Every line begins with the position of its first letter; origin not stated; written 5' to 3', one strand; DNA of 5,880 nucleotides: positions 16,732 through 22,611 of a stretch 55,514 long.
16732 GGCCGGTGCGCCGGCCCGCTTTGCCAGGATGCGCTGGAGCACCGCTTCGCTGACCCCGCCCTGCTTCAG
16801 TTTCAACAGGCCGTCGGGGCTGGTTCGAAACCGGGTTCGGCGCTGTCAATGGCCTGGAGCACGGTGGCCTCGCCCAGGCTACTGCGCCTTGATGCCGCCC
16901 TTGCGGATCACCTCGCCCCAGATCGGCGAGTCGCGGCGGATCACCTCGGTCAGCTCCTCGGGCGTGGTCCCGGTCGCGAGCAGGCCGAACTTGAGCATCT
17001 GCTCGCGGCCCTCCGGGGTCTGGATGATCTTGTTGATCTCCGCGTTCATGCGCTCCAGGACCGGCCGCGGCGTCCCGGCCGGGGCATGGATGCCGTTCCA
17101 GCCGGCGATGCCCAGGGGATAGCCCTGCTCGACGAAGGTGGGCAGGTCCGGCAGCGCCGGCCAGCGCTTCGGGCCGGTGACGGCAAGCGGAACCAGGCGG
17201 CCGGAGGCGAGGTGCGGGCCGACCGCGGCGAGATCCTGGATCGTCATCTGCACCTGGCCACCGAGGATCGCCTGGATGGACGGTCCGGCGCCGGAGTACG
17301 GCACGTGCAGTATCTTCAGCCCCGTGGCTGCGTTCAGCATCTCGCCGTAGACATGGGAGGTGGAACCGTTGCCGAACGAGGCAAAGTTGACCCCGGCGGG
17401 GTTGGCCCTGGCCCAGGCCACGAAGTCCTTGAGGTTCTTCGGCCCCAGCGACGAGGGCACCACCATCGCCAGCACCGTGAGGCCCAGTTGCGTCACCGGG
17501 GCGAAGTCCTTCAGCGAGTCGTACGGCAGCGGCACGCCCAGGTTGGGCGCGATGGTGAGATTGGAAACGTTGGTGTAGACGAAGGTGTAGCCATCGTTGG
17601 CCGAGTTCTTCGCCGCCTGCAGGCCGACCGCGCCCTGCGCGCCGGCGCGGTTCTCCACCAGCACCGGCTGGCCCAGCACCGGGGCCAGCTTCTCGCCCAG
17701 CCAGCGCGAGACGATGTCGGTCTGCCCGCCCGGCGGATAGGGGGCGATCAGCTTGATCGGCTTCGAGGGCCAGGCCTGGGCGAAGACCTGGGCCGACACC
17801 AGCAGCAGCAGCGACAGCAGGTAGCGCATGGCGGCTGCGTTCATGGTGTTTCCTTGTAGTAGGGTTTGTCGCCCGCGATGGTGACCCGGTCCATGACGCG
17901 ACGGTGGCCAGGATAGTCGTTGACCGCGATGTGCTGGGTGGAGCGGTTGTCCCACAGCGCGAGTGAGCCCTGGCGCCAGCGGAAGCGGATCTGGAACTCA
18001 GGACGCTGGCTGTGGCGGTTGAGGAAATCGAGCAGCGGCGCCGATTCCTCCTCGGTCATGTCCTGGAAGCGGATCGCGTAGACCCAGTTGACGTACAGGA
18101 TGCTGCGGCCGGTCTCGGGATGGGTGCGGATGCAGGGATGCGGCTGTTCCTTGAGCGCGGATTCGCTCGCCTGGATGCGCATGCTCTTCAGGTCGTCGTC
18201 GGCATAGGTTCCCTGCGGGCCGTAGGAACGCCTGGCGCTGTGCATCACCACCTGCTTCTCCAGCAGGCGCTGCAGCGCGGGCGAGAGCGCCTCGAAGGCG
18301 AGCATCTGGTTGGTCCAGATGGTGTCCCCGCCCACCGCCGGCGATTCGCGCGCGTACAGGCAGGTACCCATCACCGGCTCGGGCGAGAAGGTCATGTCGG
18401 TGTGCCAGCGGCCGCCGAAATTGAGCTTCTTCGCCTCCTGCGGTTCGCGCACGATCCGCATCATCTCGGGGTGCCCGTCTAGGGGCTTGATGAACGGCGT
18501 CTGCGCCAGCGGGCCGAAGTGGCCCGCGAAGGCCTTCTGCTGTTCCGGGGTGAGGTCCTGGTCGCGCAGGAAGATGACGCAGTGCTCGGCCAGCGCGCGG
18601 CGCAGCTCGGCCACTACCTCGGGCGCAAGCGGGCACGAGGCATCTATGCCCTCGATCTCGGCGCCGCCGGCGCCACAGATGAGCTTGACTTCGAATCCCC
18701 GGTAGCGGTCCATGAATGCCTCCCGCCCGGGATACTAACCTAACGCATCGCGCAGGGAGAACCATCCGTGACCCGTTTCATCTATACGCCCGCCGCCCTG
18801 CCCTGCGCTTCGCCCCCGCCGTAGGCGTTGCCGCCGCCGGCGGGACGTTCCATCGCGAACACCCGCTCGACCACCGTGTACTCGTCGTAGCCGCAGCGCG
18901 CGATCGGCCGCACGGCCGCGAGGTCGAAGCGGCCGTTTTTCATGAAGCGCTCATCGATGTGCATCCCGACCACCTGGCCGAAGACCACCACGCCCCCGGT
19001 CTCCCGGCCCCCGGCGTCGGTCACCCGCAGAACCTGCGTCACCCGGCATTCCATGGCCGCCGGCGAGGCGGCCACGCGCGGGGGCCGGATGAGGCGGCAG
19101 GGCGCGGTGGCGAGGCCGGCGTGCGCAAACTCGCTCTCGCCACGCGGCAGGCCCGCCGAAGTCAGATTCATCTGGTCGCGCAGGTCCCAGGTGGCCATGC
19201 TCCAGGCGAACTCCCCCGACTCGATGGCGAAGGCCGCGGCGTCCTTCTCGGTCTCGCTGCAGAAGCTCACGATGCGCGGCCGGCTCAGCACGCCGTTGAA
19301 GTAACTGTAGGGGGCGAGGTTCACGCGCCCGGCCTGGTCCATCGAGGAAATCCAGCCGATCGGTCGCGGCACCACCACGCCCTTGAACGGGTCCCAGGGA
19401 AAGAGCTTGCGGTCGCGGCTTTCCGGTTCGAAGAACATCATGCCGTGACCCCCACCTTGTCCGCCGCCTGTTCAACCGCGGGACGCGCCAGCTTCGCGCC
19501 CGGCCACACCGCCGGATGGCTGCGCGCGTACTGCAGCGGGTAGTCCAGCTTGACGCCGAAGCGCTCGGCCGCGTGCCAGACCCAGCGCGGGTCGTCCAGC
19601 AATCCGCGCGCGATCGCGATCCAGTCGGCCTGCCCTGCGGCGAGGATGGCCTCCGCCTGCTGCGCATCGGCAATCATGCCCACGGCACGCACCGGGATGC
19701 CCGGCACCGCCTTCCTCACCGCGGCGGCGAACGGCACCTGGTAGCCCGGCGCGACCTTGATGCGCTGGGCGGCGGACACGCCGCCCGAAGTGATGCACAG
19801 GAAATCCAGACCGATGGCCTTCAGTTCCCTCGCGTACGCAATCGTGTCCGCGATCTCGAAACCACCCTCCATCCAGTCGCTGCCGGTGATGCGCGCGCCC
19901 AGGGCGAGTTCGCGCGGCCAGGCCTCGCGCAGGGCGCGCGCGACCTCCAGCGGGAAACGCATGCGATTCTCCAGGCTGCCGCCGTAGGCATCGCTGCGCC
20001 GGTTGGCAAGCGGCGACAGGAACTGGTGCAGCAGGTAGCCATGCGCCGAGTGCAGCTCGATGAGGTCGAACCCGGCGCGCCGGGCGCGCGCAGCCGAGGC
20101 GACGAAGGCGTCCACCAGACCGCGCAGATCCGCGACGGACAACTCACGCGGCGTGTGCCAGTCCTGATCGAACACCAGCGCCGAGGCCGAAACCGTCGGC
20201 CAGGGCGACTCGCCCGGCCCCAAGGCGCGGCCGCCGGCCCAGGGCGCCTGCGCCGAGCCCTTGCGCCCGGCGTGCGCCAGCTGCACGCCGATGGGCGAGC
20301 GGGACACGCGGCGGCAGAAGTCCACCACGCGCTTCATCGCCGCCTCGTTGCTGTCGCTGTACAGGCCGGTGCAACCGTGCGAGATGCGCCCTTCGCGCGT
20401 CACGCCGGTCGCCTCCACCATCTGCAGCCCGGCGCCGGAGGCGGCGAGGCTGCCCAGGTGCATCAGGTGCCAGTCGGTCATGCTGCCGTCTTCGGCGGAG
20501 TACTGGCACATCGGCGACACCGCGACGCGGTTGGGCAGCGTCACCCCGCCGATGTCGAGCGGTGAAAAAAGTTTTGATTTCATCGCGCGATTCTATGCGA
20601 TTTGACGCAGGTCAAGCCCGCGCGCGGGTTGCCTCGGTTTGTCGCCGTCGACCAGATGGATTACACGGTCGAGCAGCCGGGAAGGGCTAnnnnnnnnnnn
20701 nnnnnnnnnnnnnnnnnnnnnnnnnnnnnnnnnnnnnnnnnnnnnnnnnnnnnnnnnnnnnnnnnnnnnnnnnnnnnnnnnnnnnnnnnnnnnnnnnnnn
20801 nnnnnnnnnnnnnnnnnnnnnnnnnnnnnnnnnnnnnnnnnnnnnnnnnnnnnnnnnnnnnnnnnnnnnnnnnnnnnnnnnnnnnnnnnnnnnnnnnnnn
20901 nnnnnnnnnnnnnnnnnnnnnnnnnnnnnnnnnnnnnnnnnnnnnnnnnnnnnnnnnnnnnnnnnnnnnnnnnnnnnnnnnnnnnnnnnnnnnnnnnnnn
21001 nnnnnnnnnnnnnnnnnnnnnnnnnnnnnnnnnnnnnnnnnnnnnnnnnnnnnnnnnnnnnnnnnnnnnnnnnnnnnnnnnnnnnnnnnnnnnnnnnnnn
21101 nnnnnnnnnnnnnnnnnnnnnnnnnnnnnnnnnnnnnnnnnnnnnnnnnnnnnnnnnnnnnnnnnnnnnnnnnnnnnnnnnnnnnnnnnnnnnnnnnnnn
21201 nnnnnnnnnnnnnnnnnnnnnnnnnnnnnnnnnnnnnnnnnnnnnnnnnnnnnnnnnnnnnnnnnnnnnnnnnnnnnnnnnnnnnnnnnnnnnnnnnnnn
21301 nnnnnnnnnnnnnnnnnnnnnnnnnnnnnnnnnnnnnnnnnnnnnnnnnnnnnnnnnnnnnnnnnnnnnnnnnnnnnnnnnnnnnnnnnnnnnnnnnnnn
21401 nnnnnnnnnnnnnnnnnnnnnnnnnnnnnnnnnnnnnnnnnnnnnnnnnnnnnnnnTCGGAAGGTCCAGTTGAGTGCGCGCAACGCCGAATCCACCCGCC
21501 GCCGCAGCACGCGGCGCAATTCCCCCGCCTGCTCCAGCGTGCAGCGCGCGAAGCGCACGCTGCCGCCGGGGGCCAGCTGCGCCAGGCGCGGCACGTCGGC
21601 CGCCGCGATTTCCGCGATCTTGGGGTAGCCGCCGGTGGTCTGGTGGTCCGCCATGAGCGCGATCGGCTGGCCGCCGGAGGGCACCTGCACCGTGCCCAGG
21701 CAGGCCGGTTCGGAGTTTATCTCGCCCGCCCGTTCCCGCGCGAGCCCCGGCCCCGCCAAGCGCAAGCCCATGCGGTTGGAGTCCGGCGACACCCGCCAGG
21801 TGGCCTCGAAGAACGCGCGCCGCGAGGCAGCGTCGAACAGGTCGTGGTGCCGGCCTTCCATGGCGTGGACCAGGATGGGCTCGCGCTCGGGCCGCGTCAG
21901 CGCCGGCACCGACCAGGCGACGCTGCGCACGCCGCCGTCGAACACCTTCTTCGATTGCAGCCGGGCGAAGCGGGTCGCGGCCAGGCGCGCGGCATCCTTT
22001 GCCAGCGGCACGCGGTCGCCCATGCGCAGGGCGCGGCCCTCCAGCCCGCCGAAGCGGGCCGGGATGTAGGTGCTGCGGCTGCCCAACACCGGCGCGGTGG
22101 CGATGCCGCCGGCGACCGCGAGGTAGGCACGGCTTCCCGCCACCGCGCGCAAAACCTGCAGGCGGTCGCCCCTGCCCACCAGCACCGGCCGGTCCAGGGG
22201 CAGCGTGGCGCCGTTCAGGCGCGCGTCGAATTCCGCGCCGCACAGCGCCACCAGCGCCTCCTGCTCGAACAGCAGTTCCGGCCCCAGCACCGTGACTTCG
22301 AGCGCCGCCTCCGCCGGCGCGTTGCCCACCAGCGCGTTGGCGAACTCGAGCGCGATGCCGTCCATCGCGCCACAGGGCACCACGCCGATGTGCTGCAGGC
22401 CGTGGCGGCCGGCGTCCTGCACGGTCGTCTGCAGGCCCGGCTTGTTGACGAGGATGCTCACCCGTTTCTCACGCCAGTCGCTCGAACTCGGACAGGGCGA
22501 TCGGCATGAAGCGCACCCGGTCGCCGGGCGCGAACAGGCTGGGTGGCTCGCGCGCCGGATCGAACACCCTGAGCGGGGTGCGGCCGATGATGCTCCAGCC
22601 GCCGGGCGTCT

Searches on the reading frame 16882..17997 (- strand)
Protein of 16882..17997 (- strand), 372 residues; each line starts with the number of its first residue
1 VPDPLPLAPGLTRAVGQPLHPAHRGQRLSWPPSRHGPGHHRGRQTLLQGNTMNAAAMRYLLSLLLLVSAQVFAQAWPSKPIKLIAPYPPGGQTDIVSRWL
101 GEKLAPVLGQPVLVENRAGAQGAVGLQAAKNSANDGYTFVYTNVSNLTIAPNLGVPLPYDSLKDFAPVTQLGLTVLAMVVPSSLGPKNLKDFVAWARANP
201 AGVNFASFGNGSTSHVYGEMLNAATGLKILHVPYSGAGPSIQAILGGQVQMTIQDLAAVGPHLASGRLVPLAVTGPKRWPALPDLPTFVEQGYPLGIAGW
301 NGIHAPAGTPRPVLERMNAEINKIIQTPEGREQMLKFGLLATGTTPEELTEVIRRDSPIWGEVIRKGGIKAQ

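Call 18: search_protein_families(library=pfam, proteins=[window:16882-17997:-])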
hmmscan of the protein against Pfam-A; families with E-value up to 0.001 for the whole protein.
window:16882-17997:- (372 aa): 1 family
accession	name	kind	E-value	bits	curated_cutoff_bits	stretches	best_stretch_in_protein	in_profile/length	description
PF03401.19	TctC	-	2.5e-58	198.2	27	1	97-368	2-273/274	Tripartite tricarboxylate transporter family receptor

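Call 24: search_protein_families(library=ncbifam, proteins=[window:16882-17868:-], max_evalue=0.01)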
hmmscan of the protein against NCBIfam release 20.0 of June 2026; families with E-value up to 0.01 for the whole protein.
window:16882-17868:- (329 aa): 0 families

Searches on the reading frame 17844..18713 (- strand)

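Call 8: search_protein_families(library=pfam, proteins=[window:17844-18713:-])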
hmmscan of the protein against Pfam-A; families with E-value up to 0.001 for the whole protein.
window:17844-18713:- (290 aa): 1 family
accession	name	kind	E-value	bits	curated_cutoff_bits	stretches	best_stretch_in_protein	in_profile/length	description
PF02668.22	TauD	-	4.6e-62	210.8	27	1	17-278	10-267/267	Taurine catabolism dioxygenase TauD, TfdA family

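Call 9: search_protein_families(library=ncbifam, proteins=[window:17844-18713:-])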
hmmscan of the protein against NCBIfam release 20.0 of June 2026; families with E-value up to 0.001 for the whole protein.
window:17844-18713:- (290 aa): 3 families
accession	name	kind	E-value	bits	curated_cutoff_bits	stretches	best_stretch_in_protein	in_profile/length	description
NF007104.0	PRK09553.1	equivalog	1.9e-76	256.9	313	1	9-288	7-282/282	taurine dioxygenase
NF045815.1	Neo-PentlctneFsynPtlD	equivalog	6.6e-26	91.3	550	1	11-283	5-290/301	neopentalenolactone/pentalenolactone F synthase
NF049937.1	CMthFAOxDecarbScoE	equivalog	7.5e-22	77.8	400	1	17-288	12-292/295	(3R)-3-[(carboxymethyl)amino]fatty acid oxygenase/decarboxylase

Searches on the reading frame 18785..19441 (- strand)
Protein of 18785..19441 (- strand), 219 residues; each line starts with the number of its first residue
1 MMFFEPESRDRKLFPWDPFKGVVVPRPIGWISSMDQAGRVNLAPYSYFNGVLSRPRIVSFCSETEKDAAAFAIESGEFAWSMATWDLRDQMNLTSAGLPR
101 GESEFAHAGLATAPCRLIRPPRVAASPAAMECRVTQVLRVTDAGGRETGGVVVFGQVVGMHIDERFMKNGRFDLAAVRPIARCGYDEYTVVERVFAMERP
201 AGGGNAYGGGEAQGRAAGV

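Call 8: search_protein_families(library=pfam, proteins=[window:18785-19441:-])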
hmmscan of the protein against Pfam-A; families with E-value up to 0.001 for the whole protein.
window:18785-19441:- (219 aa): 1 family
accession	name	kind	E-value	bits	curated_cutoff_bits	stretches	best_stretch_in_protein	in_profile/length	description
PF01613.24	Flavin_Reduct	-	2.2e-16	60.8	27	1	24-165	4-136/153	Flavin reductase like domain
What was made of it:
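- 18782..19441 (-): Flavin-reductase-domain protein, overlapping the OYE stop by 4 nt. It is conserved only in part of the loci. PF01613 (call 8).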

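Call 9: search_protein_families(library=ncbifam, proteins=[window:18785-19441:-])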
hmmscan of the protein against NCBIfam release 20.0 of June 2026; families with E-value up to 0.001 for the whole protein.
window:18785-19441:- (219 aa): 0 families

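Call 62: search_protein_families(library=ncbifam, proteins=[window:18785-19441:-], max_evalue=0.00001)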
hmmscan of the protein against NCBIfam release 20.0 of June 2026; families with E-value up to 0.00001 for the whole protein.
window:18785-19441:- (219 aa): 0 families

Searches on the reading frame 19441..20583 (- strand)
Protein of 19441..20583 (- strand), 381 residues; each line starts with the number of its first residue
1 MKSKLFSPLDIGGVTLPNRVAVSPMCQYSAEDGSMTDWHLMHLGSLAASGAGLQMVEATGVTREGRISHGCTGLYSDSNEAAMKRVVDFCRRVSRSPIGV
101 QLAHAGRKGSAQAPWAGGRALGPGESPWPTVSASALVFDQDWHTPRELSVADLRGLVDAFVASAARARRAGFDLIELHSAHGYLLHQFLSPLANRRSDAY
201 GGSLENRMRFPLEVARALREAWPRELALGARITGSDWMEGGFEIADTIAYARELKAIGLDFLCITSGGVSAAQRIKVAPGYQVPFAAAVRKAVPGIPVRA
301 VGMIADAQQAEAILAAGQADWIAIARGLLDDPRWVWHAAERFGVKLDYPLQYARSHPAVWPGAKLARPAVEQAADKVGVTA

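Call 8: search_protein_families(library=pfam, proteins=[window:19441-20583:-])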
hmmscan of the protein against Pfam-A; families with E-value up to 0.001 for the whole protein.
window:19441-20583:- (381 aa): 2 families
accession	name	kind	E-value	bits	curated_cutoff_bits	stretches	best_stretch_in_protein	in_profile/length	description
PF00724.26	Oxidored_FMN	-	3.8e-63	214.3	27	1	4-340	1-337/342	NADH:flavin oxidoreductase / NADH oxidase family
PF01207.24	Dus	-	0.00034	20.3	20.4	1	247-335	140-224/311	Dihydrouridine synthase (Dus)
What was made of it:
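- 19438..20583 (-): OYE-family FMN oxidoreductase (YqjM/TsOYE/XenA class). It directly follows pxpA in nearly all related loci. Here it lies 103 nt downstream, behind a promoter-like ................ PF00724 (call 8).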

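Call 9: search_protein_families(library=ncbifam, proteins=[window:19441-20583:-])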
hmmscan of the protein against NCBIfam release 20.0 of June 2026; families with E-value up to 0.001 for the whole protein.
window:19441-20583:- (381 aa): 9 families
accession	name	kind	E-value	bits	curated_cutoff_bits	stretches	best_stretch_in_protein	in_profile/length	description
NF006101.0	PRK08255.1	equivalog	2.9e-117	392.7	1078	1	4-357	398-750/768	bifunctional salicylyl-CoA 5-hydroxylase/oxidoreductase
NF010047.0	PRK13523.1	equivalog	8.5e-98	327.5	431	1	1-355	1-337/339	NADPH dehydrogenase NamA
TIGR03997.1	mycofact_OYE_2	equivalog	1.6e-60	205.2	793.15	1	4-339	1-328/645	mycofactocin system FadH/OYE family oxidoreductase 2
NF041087.1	bile_acid_BaiCD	equivalog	8.9e-57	192.6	825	1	4-339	3-329/642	bile acid Fe-S flavoenzyme BaiCD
NF007899.0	PRK10605.1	subfamily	4.5e-44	151.2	403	1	2-335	3-334/365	N-ethylmaleimide reductase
NF045599.1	bili_reduct_long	exception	7.9e-39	133.4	750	1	5-339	1-332/641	bilirubin reductase, long form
NF045592.1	bili_reduct_N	equivalog_domain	1.8e-35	122.7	425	1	4-340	1-332/363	bilirubin reductase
TIGR03996.1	mycofact_OYE_1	hypoth_equivalog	3.2e-21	75.5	627.9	1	9-339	6-323/633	mycofactocin system FadH/OYE family oxidoreductase 1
TIGR00737.1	nifR3_yhdG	equivalog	0.00013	21.3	293.3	1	286-336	184-232/319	tRNA dihydrouridine synthase DusB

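Call 32: search_solved_structures(query=window:19441-20583:-, max_evalue=1e-40)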
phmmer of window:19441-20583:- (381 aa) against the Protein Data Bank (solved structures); distinct sequences matched with E-value up to 1e-40: 48.
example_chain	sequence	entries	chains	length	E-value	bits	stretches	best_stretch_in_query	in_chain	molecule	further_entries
5ocs_A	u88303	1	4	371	8.2e-115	387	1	4-358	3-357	Putative NADH-depentdent flavin oxidoreductase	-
8pun_A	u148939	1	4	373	1.6e-112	379.4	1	3-355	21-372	NADPH dehydrogenase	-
3hf3_A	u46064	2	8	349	1.2e-103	350.2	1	4-354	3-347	Chromate reductase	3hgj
8uaj_A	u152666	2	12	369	1.4e-103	350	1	4-354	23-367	NADPH dehydrogenase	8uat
5nux_A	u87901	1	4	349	3.1e-101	342.3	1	4-354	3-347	Chromate reductase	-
5ogt_A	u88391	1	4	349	1.7e-100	339.8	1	4-354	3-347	Chromate reductase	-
7o0t_A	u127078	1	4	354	1.6e-97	330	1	2-355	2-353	NADH:flavin oxidoreductase/NADH oxidase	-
3gr7_A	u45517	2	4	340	2.5e-84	286.7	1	1-355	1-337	NADPH dehydrogenase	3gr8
7qfx_B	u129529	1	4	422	3.8e-83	282.7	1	4-351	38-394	NADH-dependent flavin oxidoreductase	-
8s4p_A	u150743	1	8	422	6.4e-82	278.7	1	4-346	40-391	NADH:flavin oxidoreductase/NADH oxidase N-terminal domain-containing protein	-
8x0j_A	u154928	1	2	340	2.6e-81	276.7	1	1-355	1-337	NADPH dehydrogenase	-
7blf_A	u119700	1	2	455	1.6e-80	274.1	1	3-346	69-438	Oxidored_FMN domain-containing protein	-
3n14_A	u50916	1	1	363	8.9e-80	271.7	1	3-346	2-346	Xenobiotic reductase A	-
3l5l_A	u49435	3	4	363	1.4e-79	271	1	3-345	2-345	Xenobiotic reductase A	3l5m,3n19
2h8z_A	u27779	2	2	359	2.2e-79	270.4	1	3-345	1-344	Xenobiotic reductase A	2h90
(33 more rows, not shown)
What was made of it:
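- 19438..20583 (-): The best solved relative is 5OCS at 387 bits (call 32).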

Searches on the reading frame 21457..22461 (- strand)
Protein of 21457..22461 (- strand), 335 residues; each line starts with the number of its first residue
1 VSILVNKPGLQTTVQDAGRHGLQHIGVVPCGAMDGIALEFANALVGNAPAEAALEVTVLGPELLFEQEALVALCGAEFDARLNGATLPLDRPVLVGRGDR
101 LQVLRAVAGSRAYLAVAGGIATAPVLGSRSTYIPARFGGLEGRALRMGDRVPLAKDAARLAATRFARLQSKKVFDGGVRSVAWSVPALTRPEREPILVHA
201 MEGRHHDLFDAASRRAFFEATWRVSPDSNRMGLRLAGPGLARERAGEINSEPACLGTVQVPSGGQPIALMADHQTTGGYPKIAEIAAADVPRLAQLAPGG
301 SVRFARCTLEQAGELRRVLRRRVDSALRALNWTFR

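Call 8: search_protein_families(library=pfam, proteins=[window:21457-22461:-])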
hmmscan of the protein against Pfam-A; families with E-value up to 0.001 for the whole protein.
window:21457-22461:- (335 aa): 1 family
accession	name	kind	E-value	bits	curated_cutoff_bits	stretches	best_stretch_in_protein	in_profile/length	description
PF02626.20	CT_A_B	-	9.3e-90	301.2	25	1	25-305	1-260/261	Carboxyltransferase domain, subdomain A and B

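Call 9: search_protein_families(library=ncbifam, proteins=[window:21457-22461:-])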
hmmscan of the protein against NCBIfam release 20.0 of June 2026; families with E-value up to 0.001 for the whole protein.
window:21457-22461:- (335 aa): 3 families
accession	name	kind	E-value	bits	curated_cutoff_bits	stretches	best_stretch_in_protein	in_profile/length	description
TIGR00724.1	urea_amlyse_rel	domain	1.2e-82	277.5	230.2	1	6-325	5-306/315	5-oxoprolinase/urea amidolyase family protein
NF045499.1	PxpC_5OPro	equivalog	1.6e-78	264.1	500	1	7-323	6-299/306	5-oxoprolinase subunit PxpC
TIGR02712.1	urea_carbox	equivalog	4.3e-59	200.3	1303.85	1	3-321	449-762/1201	urea carboxylase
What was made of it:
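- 21454..22461 (-): PxpC-like subunit (CT_A_B domain), 335 aa, GTG start 7 nt after the pxpB stop. The PxpC equivalog model scores 264 bits, below its cut-off of 500 (calls 8, 9).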
